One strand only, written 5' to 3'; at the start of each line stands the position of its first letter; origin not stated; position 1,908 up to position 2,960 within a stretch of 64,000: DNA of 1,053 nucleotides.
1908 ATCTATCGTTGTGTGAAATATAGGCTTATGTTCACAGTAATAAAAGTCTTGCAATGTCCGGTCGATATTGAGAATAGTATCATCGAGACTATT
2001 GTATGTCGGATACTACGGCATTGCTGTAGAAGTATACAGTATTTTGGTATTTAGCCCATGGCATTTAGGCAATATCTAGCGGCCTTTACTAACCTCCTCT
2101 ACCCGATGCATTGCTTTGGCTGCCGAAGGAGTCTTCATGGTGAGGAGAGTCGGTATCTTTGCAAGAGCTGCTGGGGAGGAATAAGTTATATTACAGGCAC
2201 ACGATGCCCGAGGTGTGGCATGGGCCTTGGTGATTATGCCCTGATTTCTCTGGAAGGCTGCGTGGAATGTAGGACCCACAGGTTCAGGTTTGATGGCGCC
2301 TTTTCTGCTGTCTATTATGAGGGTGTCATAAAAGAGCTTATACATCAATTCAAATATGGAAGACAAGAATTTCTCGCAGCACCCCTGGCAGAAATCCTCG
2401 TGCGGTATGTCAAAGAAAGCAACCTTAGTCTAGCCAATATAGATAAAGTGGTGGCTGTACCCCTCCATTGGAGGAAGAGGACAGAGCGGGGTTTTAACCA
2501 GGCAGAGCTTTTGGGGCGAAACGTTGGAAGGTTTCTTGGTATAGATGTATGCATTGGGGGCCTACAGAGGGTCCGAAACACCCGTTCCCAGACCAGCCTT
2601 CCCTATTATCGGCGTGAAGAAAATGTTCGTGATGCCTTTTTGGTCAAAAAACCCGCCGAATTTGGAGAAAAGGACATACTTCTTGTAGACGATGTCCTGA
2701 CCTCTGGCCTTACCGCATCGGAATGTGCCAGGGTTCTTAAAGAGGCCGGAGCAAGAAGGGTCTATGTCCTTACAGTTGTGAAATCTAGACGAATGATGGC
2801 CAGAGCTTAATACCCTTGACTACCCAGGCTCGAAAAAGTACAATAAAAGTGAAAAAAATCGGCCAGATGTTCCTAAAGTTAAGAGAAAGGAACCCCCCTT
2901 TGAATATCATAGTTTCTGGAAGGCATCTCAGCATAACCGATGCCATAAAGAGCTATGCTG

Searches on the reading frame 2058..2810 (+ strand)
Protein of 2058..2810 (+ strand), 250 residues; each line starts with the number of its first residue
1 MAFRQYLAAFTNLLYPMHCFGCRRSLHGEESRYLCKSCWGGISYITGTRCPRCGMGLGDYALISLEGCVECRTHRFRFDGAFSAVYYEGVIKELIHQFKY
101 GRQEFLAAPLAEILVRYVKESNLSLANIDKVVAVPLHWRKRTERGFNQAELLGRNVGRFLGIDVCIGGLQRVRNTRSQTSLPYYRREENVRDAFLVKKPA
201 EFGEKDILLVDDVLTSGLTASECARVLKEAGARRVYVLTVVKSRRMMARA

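Call 6: search_protein_families(library=pfam, proteins=[window:2058-2810:+])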
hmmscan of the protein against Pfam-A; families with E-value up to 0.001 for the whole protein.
window:2058-2810:+ (250 aa): 3 families
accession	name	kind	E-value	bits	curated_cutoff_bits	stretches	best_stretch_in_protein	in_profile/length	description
PF18912.6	DZR_2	-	5.9e-11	42.5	27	1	11-71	2-55/56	Double zinc ribbon domain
PF14681.12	UPRTase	-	1e-05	25.5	27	1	180-246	95-164/206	Uracil phosphoribosyltransferase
PF00156.33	Pribosyltran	-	1.6e-05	24.7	26.3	1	197-242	80-125/158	Phosphoribosyl transferase domain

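Call 61: find_homologous_proteins(query=window:2058-2810:+, max_evalue=1e-20)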
Query window:2058-2810:+ (250 aa): 2528 proteins with E <= 1e-20 among 3803 candidates; the best 120 are listed.
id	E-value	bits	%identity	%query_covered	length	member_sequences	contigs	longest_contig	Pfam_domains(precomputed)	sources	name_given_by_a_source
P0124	3.1e-135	467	82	100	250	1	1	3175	PF18912.7,PF00156.34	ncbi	ncbi:MAG: ComF family protein [Candidatus Brocadiales bacterium]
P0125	2.0e-123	429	100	78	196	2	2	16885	PF14681.13,PF00156.34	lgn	-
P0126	3.8e-120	418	72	100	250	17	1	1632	PF18912.7,PF00156.34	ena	-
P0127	7.4e-120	417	76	98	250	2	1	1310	PF18912.7,PF00156.34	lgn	-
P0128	2.2e-119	415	74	100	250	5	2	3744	PF18912.7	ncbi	ncbi:MAG: ComF family protein [Candidatus Brocadiales bacterium]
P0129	4.0e-119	415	74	100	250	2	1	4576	PF18912.7,PF00156.34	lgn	-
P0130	2.1e-118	412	73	99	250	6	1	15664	PF18912.7,PF00156.34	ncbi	-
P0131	2.2e-110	386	68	99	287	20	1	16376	PF18912.7,PF00156.34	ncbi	ncbi:MAG: ComF family protein [Candidatus Brocadiales bacterium]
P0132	2.2e-102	360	63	98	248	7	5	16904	PF18912.7,PF00156.34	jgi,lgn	jgi:ComF family protein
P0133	9.3e-101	354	68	97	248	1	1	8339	PF18912.7,PF00156.34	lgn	-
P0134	1.2e-99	351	67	96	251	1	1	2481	PF18912.7,PF00156.34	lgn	-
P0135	5.1e-98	345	82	78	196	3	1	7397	-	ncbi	-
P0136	1.6e-86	308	72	78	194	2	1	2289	PF00156.34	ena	-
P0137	4.2e-83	297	57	93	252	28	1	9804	PF18912.7,PF00156.34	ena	-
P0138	1.1e-81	292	75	73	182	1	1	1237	PF00156.34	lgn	-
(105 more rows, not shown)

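Call 62: find_encoding_contigs(protein=P0130, flank=4000, max_places=4)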
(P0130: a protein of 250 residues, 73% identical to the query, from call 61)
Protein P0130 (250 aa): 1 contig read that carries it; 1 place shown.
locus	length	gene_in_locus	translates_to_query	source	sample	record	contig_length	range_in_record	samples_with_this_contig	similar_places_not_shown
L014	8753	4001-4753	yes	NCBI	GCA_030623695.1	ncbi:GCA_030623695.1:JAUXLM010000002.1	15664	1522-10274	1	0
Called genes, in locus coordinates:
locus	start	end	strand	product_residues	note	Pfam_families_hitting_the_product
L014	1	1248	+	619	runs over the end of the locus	PF19864:Radical_SAM_N2, PF04055:Radical_SAM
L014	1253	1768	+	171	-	PF01288:HPPK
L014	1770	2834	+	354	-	PF03739:LptF_LptG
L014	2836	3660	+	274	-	PF00795:CN_hydrolase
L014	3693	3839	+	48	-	-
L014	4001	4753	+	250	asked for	PF18912:DZR_2, PF00156:Pribosyltran (weak)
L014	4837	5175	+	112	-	PF02482:Ribosomal_S30AE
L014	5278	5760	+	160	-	PF00359:PTS_EIIA_2, PF07565:Band_3_cyto (faint)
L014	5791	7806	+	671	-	PF00381:PTS-HPr, PF05524:PEP-utilisers_N, PF00391:PEP-utilizers, PF02896:PEP-utilizers_C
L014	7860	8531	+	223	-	PF10105:DUF2344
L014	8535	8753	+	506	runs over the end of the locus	PF00575:S1 (weak), PF10150:RNase_E_G, PF20833:RNase_E_G_Thio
